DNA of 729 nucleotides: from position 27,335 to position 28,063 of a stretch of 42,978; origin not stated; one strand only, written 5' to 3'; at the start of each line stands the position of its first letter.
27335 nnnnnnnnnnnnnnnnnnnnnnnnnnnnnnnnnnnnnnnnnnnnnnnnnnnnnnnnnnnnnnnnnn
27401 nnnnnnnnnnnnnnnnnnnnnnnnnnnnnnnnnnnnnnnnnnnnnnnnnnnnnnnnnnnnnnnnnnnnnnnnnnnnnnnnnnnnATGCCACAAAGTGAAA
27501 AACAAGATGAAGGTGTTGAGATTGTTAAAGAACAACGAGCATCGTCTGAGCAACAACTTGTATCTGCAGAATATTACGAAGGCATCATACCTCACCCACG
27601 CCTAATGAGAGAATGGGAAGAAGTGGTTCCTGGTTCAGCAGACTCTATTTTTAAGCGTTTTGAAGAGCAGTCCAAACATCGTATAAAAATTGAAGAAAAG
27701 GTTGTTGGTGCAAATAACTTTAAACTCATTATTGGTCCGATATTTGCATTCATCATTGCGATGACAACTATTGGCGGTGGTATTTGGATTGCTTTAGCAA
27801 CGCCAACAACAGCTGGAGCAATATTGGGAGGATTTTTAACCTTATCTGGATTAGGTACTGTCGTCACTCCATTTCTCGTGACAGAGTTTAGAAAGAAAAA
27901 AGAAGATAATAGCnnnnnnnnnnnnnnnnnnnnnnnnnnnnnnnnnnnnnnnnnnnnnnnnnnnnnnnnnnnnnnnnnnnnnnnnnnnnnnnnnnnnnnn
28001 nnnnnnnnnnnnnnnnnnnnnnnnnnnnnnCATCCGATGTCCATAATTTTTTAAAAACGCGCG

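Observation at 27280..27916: Cargo of the rpoD insertion: an overlapping two-gene cassette (72-aa protein plus a DUF2335-like two-TM membrane protein)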

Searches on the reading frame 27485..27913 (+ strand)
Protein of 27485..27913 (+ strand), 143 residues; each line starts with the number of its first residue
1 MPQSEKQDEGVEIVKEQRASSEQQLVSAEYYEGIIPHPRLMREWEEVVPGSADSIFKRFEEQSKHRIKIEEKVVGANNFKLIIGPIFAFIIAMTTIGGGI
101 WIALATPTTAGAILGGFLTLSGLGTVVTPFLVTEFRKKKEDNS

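Call 5: search_protein_families(library=pfam, proteins=[window:27485-27913:+], max_evalue=1)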
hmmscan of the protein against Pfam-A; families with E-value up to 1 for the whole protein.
window:27485-27913:+ (143 aa): 3 families
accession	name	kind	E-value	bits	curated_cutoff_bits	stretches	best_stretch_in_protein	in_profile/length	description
PF10097.14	DUF2335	-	1.6e-09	37.9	25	1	36-82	1-47/50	Predicted membrane protein (DUF2335)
PF17870.6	Insulin_TMD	-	0.12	12.9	33.4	1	76-102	12-37/47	Insulin receptor trans-membrane segment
PF15033.11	Kinocilin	-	0.13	12.4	27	1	91-135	18-64/123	Kinocilin protein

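Call 6: search_protein_families(library=phrogs, proteins=[window:27485-27913:+], max_evalue=1)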
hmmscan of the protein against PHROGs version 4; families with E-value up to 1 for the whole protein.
window:27485-27913:+ (143 aa): 2 families
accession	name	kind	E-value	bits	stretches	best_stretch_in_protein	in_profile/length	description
phrog_3996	-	moron, auxiliary metabolic gene and host takeover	1.3e-23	84.3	1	11-141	12-143/152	membrane protein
phrog_31635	-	unknown function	0.43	11.3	1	11-72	70-134/232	-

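Call 7: search_protein_families(library=padloc, proteins=[window:27485-27913:+], max_evalue=1)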
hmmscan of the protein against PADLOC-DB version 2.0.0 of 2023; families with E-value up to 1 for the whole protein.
window:27485-27913:+ (143 aa): 0 families

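Call 8: search_protein_families(library=ncbifam, proteins=[window:27485-27913:+], max_evalue=0.1)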
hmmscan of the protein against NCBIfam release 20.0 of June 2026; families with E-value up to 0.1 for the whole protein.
window:27485-27913:+ (143 aa): 0 families

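Call 9: find_encoding_contigs(protein=window:27485-27913:+, flank=10000, max_places=10)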
Protein window:27485-27913:+ (143 aa): 2 contigs read that carry it; 2 places shown.
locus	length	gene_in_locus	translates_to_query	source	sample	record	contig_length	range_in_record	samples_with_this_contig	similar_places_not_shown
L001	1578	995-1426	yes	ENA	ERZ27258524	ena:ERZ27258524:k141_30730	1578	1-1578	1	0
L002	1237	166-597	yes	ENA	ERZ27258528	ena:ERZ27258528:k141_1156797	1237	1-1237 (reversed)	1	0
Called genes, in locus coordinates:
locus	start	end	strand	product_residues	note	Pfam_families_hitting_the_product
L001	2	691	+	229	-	?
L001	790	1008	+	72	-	-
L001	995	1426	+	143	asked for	PF10097:DUF2335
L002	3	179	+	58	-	?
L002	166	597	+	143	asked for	PF10097:DUF2335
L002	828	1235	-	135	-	?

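Call 14: find_homologous_proteins(query=window:27485-27913:+, max_evalue=0.001)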
Query window:27485-27913:+ (143 aa): 11 proteins with E <= 0.001 among 51 candidates.
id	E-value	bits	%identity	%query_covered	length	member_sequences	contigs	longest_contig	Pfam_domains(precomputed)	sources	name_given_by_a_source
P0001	4.7e-87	307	100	100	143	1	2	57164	PF10097.15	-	-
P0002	1.4e-55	205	66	99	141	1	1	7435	PF10097.15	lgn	-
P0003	1.7e-36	143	54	99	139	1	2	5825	PF10097.15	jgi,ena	jgi:uncharacterized membrane protein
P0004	3.2e-36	142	51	100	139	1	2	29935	PF10097.15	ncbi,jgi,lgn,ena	-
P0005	4.0e-36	142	53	99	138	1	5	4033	PF10097.15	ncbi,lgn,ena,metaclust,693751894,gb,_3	metaclust:\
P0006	1.1e-34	138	51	100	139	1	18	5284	PF10097.15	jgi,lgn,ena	-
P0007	2.2e-32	130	60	81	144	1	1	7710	PF10097.15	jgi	jgi:uncharacterized membrane protein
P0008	2.6e-30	123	52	87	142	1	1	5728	PF10097.15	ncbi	ncbi:MAG: DUF2335 domain-containing protein [Candidatus Sungiibacteriota bacterium]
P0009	7.7e-28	115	51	97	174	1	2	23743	PF02810.22,PF10097.15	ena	-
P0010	8.5e-28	115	48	92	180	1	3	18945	PF02810.22,PF10097.15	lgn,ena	-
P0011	5.3e-17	80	36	98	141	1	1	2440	PF10097.15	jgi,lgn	-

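Call 15: find_encoding_contigs(protein=P0002, flank=6000, max_places=4)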
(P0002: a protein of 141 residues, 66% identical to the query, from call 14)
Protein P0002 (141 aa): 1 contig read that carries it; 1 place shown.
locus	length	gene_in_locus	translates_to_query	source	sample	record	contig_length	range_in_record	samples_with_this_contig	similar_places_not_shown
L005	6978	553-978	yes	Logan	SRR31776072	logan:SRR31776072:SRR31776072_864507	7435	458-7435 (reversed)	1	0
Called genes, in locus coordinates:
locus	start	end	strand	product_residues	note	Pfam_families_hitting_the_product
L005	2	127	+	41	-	?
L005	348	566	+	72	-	-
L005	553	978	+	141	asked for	PF10097:DUF2335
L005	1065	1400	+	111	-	-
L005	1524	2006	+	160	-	PF01243:PNPOx_N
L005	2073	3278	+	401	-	-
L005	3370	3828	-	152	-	PF00571:CBS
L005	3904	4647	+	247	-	PF01209:Ubie_methyltran (weak), PF06325:PrmA (weak), PF13489:Methyltransf_23, PF05175:MTS, PF13847:Methyltransf_31, PF08241:Methyltransf_11, PF08242:Methyltransf_12, PF13649:Methyltransf_25, +1 more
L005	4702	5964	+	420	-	PF05977:MFS_3, PF07690:MFS_1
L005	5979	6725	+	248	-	PF27854:Heavy_Cys_CGP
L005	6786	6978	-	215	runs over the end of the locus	?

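Call 16: find_encoding_contigs(protein=P0004, flank=6000, max_places=4)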
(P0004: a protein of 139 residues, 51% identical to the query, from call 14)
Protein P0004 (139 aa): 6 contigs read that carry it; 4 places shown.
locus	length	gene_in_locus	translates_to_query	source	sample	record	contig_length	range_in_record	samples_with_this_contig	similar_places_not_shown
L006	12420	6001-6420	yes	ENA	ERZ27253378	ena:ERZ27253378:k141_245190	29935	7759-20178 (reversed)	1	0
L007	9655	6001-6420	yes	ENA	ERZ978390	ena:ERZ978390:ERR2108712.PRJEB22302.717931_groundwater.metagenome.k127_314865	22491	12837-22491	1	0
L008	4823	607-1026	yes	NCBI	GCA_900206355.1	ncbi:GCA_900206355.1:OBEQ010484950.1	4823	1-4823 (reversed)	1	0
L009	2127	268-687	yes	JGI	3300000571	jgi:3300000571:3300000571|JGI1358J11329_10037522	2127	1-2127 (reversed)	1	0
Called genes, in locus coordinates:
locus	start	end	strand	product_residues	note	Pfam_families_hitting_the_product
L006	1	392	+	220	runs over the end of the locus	PF02592:Vut_1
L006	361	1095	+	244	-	PF01996:F420_ligase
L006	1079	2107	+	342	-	PF02786:CPSase_L_D2 (faint), PF07478:Dala_Dala_lig_C, PF08443:RimK (faint), PF02655:ATP-grasp_3 (faint), PF02955:GSH-S_ATP (faint)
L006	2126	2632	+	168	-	PF00383:dCMP_cyt_deam_1, PF14437:MafB19-deam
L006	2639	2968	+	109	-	PF12643:MazG-like (weak)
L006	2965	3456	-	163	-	PF00186:DHFR_1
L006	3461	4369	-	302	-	PF00303:Thymidylat_synt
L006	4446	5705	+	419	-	PF04851:ResIII (faint), PF00270:DEAD, PF00271:Helicase_C, PF16203:ERCC3_RAD25_C (weak)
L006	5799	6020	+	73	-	-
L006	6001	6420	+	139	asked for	PF10097:DUF2335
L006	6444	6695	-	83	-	PF00830:Ribosomal_L28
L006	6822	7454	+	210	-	PF02163:Peptidase_M50 (weak)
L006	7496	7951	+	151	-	PF00164:Ribosom_S12_S23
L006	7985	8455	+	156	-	PF00177:Ribosomal_S7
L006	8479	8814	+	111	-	-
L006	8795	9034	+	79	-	PF07927:HicA_toxin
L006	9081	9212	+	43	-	-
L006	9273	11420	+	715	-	PF00009:GTP_EFTU, PF03144:GTP_EFTU_D2, PF22042:EF-G_D2, PF14492:EFG_III, PF16658:RF3_C (weak), PF03764:EFG_IV, PF00679:EFG_C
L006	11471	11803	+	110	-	-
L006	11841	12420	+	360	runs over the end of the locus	PF01180:DHO_dh, PF01207:Dus (faint)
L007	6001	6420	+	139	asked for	PF10097:DUF2335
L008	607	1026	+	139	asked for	PF10097:DUF2335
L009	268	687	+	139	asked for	PF10097:DUF2335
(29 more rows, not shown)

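Call 17: find_encoding_contigs(protein=P0006, flank=6000, max_places=8)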
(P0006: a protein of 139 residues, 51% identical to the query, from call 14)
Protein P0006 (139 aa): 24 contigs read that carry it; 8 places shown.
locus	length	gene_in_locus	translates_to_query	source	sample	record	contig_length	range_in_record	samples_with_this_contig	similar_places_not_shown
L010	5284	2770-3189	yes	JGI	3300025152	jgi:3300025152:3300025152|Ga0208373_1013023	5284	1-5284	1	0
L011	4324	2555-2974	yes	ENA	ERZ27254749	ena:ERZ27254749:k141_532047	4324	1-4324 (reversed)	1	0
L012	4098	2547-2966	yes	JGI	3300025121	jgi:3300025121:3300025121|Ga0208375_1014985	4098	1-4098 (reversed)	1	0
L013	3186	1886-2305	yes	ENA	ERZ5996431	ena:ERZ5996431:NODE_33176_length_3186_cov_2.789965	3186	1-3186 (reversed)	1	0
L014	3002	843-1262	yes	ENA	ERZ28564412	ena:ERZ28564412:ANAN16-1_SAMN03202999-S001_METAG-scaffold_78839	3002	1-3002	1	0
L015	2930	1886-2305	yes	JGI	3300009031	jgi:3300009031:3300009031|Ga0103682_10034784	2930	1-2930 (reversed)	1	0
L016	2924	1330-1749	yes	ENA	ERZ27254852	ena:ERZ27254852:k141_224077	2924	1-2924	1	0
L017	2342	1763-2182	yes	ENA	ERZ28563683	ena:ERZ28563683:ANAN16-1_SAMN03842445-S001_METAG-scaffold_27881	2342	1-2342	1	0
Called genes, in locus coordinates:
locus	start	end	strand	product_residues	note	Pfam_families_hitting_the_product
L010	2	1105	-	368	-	?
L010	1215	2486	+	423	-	PF00270:DEAD, PF04851:ResIII (weak), PF00271:Helicase_C, PF16203:ERCC3_RAD25_C (weak)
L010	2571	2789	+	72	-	-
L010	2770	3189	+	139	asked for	PF10097:DUF2335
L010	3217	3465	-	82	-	PF00830:Ribosomal_L28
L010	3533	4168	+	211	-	PF02163:Peptidase_M50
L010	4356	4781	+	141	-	PF00164:Ribosom_S12_S23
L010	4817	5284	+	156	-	PF00177:Ribosomal_S7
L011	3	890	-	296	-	?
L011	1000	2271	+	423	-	PF00270:DEAD, PF04851:ResIII (weak), PF00271:Helicase_C, PF16203:ERCC3_RAD25_C (weak)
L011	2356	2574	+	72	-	-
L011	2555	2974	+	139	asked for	PF10097:DUF2335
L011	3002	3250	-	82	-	PF00830:Ribosomal_L28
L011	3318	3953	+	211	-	PF02163:Peptidase_M50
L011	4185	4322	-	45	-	?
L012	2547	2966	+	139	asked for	PF10097:DUF2335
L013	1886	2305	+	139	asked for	PF10097:DUF2335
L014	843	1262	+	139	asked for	PF10097:DUF2335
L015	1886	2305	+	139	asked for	PF10097:DUF2335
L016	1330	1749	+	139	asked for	PF10097:DUF2335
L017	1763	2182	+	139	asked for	PF10097:DUF2335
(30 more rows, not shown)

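Call 33: find_homologous_proteins(query=A3, max_evalue=0.001)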
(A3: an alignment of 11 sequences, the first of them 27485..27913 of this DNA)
Query A3 (11 sequences) (143 aa, profile of the alignment): 76 proteins with E <= 0.001 among 4575 candidates.
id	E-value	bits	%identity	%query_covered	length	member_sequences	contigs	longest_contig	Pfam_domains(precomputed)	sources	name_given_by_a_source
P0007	1.4e-62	227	60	81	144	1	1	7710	PF10097.15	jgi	jgi:uncharacterized membrane protein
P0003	1.1e-61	225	54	99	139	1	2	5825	PF10097.15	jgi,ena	jgi:uncharacterized membrane protein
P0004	4.8e-60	219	51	100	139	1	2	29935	PF10097.15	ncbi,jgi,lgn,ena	-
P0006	1.3e-59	218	51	100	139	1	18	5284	PF10097.15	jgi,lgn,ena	-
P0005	1.8e-58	214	53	99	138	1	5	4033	PF10097.15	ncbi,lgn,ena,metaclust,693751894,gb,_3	metaclust:\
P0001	3.0e-58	213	100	100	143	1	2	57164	PF10097.15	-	-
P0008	5.6e-58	213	52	87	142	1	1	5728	PF10097.15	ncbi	ncbi:MAG: DUF2335 domain-containing protein [Candidatus Sungiibacteriota bacterium]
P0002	1.1e-57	212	66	99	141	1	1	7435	PF10097.15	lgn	-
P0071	1.9e-57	211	50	99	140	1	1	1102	PF10097.15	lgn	-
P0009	5.3e-57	209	51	97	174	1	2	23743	PF02810.22,PF10097.15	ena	-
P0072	6.8e-56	206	59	92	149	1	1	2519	PF10097.15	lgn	-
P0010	2.3e-55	204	48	92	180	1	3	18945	PF02810.22,PF10097.15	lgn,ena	-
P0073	7.5e-55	202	58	80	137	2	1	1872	PF10097.15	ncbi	-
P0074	1.8e-53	198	62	82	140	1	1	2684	PF10097.15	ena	-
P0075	6.3e-53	196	60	85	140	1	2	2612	PF10097.15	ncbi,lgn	-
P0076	1.4e-52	195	52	88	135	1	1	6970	PF10097.15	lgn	-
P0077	2.0e-52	195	44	100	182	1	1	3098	PF10097.15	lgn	-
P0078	2.5e-51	191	54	72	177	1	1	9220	PF02810.22,PF10097.15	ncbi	-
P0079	3.6e-51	190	60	75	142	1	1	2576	PF10097.15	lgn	-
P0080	1.2e-50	189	52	88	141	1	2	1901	PF10097.15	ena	-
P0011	8.4e-49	183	36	98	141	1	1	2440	PF10097.15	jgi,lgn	-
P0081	2.3e-48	181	51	99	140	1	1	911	PF10097.15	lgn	-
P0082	5.2e-46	174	55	79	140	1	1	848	PF10097.15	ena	-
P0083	7.6e-45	170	47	99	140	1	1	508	PF10097.15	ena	-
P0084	3.3e-44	168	47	89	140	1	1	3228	PF10097.15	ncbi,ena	-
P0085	7.4e-44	167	52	82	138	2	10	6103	PF10097.15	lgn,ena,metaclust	metaclust:\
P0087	1.4e-41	159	41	97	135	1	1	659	PF10097.15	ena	-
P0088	6.2e-41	157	37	98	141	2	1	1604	PF10097.15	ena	-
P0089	2.1e-40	156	52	94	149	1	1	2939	PF10097.15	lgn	-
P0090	6.4e-40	154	53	71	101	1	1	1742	PF10097.15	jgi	jgi:hypothetical protein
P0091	1.7e-39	153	38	88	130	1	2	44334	PF10097.15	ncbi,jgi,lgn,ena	-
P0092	8.4e-39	150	40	78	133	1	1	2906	PF10097.15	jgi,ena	jgi:uncharacterized membrane protein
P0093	1.2e-38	150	35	98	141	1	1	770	PF10097.15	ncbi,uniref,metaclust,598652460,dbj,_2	ncbi:unnamed protein product [marine sediment metagenome]|uniref:DUF2335 domain-containing protein n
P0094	1.8e-38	149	37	97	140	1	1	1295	PF10097.15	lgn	-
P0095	1.9e-38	149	38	80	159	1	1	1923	PF10097.15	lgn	-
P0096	7.5e-38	147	39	79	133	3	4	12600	PF10097.15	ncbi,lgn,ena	-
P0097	1.9e-37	146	34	95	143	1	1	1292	PF10097.15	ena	-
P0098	1.3e-36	143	38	90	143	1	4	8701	PF10097.15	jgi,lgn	jgi:uncharacterized membrane protein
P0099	2.0e-36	143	39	80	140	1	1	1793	PF10097.15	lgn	-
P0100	4.5e-36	142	37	94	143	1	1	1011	PF10097.15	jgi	jgi:uncharacterized membrane protein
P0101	2.4e-35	139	37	80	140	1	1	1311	PF10097.15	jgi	jgi:uncharacterized membrane protein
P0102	4.2e-35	138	39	81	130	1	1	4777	PF10097.15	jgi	jgi:uncharacterized membrane protein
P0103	5.8e-35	138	36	96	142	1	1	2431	PF10097.15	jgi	jgi:uncharacterized membrane protein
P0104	1.0e-34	137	40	80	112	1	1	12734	PF10097.15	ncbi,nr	ncbi:MAG: DUF2335 domain-containing protein, partial [bacterium]|nr:DUF2335 domain-containing protei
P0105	2.6e-34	136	36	90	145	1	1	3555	PF10097.15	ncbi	-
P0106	3.6e-33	132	45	52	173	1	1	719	PF10097.15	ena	-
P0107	1.6e-31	127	34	82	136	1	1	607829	PF10097.15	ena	-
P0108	9.4e-31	124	36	83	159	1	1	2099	PF10097.15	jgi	-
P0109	7.1e-30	121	41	72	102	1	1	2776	PF10097.15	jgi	jgi:uncharacterized membrane protein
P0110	4.2e-29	119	37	80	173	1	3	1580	PF10097.15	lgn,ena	-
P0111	6.1e-29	118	37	98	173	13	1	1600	PF10097.15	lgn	-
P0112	1.4e-28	117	42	80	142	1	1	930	PF10097.15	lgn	-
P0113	4.2e-28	116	36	84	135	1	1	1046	PF10097.15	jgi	jgi:uncharacterized membrane protein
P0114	1.1e-27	114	39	80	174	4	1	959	PF10097.15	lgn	-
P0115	8.2e-26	108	36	78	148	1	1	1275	PF10097.15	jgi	jgi:uncharacterized membrane protein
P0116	2.2e-25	107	34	95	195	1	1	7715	PF10097.15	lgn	-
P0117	2.2e-25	107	43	78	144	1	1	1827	PF10097.15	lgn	-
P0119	1.9e-24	104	30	87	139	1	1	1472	PF10097.15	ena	-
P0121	7.7e-24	102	32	96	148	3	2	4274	PF10097.15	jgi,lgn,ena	-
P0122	9.4e-23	98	33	81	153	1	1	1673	PF10097.15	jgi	jgi:uncharacterized membrane protein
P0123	1.9e-22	97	34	80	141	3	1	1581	PF10097.15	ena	-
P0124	3.9e-22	96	36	78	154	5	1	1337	PF10097.15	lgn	-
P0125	1.9e-21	94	35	78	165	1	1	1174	PF10097.15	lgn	-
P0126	2.6e-21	94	33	77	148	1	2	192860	PF10097.15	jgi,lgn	jgi:uncharacterized membrane protein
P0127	2.1e-20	91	38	76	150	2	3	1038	PF10097.15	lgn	-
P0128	1.3e-19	88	34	57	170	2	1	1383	PF10097.15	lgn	-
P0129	3.2e-19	87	36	50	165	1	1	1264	PF10097.15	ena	-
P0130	6.1e-19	86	32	96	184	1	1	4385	PF10097.15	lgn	-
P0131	7.3e-17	79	32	71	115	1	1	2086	PF10097.15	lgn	-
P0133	3.0e-10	58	30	92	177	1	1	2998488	PF10097.15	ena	-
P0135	4.7e-8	51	36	31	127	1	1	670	PF10097.15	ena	-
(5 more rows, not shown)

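Call 34: search_solved_structures(query=A3, max_evalue=10)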
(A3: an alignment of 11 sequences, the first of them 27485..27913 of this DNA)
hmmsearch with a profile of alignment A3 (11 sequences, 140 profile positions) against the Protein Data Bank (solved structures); distinct sequences matched with E-value up to 10: 1.
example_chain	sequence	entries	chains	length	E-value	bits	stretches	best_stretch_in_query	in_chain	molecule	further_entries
9uxb_A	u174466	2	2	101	0.48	13.4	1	4-57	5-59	Transcription activator BRG1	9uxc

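Call 36: find_encoding_contigs(protein=P0107, flank=5000, max_places=2)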
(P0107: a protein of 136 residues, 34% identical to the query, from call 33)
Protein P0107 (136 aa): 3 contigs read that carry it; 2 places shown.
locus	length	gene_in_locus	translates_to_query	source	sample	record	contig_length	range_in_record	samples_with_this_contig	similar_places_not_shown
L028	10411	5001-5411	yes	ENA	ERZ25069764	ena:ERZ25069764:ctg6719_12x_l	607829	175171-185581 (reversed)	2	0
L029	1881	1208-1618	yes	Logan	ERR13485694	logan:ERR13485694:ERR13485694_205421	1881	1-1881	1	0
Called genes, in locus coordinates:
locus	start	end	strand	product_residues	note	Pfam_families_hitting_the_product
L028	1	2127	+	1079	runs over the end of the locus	PF00133:tRNA-synt_1, PF09334:tRNA-synt_1g (weak), PF08264:Anticodon_1, PF19302:DUF5915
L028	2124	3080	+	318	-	-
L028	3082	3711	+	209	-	PF00117:GATase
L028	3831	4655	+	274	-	PF00977:His_biosynth, PF03060:NMO (faint)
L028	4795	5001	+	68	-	-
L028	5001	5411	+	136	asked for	PF10097:DUF2335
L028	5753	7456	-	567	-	PF03235:GmrSD_N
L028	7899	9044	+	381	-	PF04754:Transposase_31, PF09811:Yae1_N (faint), PF27070:HTH_Rpn_C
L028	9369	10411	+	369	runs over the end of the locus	PF04754:Transposase_31, PF09811:Yae1_N (faint), PF27070:HTH_Rpn_C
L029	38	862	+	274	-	PF00977:His_biosynth, PF03060:NMO (faint)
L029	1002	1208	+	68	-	-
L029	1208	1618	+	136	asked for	PF10097:DUF2335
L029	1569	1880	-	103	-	?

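Call 37: find_encoding_contigs(protein=P0126, flank=5000, max_places=2)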
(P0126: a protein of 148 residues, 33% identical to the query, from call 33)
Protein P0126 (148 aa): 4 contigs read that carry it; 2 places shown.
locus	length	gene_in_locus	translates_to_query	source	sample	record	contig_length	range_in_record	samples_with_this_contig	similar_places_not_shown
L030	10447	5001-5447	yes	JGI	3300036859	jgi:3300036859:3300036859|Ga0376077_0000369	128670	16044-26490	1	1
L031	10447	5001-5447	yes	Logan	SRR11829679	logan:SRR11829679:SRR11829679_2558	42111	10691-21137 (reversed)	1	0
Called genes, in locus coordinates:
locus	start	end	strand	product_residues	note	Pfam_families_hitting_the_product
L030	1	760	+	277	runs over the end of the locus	-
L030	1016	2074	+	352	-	-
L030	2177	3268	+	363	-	PF12704:MacB_PCD, PF02687:FtsX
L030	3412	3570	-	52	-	-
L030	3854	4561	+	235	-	PF12762:DDE_Tnp_IS1595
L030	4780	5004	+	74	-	-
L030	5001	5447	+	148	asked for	PF10097:DUF2335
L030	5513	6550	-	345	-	-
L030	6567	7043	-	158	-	-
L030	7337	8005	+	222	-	PF00005:ABC_tran, PF02463:SMC_N (weak), PF13304:AAA_21 (faint)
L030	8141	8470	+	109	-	-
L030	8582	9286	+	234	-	PF03548:LolA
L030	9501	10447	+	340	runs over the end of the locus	PF04055:Radical_SAM, PF13353:Fer4_12 (weak)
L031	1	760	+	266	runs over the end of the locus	-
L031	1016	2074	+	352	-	-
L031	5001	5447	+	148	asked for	PF10097:DUF2335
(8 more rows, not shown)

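Call 38: find_encoding_contigs(protein=P0133, flank=5000, max_places=2)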
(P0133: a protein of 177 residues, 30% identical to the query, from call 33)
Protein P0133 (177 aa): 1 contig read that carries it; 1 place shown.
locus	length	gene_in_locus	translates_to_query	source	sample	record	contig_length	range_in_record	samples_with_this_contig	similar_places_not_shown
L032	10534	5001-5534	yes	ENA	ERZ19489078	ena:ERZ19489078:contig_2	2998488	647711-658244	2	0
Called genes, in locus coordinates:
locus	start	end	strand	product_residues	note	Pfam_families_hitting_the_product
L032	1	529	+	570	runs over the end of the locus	PF01935:DUF87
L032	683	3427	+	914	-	PF00330:Aconitase, PF00694:Aconitase_C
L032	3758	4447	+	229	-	-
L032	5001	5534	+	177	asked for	PF10097:DUF2335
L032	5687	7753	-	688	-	-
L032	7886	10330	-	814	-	PF13328:HD_4, PF01966:HD, PF04607:RelA_SpoT, PF02824:TGS, PF19296:RelA_AH, PF28438:RelA_RIS, PF01842:ACT (weak), PF13291:ACT_4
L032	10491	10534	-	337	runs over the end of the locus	PF01745:IPT (weak), PF01715:IPPT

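Call 41: search_protein_families(library=pfam, proteins=[L032:3758-4444:+, L032:5001-5531:+, L028:4795-4998:+, L030:4780-5001:+, L005:1065-1397:+], max_evalue=1)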
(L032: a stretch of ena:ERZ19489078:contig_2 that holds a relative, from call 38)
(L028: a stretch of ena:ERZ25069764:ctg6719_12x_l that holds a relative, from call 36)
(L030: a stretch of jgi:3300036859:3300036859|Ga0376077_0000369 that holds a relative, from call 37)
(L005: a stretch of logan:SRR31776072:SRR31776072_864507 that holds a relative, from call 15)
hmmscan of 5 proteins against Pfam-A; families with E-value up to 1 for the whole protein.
L032:3758-4444:+ (229 aa): 1 family
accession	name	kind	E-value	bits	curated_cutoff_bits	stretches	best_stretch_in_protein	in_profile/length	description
PF03551.20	PadR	-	0.052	14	27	1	55-78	28-51/75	Transcriptional regulator PadR-like family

L032:5001-5531:+ (177 aa): 1 family
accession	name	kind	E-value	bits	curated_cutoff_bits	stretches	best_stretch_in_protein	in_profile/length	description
PF10097.14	DUF2335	-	3e-12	46.7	25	1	40-89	1-50/50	Predicted membrane protein (DUF2335)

L028:4795-4998:+ (68 aa): 0 families

L030:4780-5001:+ (74 aa): 0 families

L005:1065-1397:+ (111 aa): 1 family
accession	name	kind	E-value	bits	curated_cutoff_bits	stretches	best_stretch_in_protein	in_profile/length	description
PF07129.17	DUF1381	-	0.28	11.3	27.2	1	75-88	28-41/44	Protein of unknown function (DUF1381)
